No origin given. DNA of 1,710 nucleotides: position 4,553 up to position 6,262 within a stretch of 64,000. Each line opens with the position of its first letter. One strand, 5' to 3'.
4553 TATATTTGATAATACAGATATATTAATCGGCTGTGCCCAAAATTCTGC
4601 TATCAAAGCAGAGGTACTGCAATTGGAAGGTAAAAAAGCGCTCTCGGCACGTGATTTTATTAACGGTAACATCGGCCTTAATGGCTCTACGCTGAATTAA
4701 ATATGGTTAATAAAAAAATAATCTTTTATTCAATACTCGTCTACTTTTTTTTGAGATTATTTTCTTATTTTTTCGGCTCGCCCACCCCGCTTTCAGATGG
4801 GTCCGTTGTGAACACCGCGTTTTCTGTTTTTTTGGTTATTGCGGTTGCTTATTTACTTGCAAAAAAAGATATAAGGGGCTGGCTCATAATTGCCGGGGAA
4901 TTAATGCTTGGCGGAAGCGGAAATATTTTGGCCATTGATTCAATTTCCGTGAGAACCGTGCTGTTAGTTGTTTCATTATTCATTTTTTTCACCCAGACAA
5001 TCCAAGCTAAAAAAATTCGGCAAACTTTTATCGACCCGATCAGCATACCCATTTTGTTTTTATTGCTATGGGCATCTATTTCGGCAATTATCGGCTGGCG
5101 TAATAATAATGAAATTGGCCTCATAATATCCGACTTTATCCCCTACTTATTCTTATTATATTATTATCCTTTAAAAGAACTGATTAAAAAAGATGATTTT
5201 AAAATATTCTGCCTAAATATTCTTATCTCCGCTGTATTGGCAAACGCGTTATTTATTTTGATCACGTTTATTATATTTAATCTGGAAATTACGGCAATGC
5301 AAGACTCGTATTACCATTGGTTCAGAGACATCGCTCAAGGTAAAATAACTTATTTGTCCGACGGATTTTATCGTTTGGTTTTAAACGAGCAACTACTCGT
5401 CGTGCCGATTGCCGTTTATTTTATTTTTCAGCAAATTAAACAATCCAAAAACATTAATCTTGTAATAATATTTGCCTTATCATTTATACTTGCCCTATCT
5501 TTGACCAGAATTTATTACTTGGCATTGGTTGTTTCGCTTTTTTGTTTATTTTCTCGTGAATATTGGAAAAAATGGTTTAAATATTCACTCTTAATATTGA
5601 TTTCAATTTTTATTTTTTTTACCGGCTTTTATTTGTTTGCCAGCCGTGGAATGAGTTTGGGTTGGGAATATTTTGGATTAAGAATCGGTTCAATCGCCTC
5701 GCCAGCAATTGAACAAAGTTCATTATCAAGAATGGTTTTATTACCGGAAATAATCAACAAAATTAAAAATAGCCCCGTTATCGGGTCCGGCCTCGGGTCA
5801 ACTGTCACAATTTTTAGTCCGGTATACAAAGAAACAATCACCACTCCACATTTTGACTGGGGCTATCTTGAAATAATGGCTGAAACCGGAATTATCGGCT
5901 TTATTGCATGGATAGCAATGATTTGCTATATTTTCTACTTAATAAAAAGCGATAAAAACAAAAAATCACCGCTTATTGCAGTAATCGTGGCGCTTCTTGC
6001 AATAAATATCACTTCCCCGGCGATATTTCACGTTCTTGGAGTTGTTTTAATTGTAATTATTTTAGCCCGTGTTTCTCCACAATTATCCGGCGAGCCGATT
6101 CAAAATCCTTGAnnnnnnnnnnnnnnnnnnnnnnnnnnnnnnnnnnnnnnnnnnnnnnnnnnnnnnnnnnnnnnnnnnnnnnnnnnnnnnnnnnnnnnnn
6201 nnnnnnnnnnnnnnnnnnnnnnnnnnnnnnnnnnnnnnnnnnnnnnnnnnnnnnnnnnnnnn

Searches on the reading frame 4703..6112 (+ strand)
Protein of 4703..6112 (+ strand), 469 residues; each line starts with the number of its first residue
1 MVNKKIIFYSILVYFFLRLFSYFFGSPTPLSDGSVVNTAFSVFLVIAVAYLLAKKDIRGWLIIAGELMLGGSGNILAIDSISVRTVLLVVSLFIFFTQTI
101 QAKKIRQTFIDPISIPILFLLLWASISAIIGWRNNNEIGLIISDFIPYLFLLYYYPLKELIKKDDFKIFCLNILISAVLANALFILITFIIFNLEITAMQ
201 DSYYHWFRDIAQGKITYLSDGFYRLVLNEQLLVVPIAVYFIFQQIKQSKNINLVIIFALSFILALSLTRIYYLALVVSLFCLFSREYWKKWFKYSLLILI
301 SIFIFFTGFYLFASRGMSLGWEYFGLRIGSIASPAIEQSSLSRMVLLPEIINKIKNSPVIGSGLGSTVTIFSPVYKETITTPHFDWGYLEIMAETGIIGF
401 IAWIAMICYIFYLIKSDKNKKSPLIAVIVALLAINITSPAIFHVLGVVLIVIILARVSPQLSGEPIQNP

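Call 30: search_protein_families(library=pfam, proteins=[window:4703-6112:+], max_evalue=0.00001)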
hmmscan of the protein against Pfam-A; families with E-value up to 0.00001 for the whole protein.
window:4703-6112:+ (469 aa): 1 family
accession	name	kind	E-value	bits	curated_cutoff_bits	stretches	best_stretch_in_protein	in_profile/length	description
PF04932.20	Wzy_C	-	2.4e-11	44.1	31.7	1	255-404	2-149/149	O-Antigen ligase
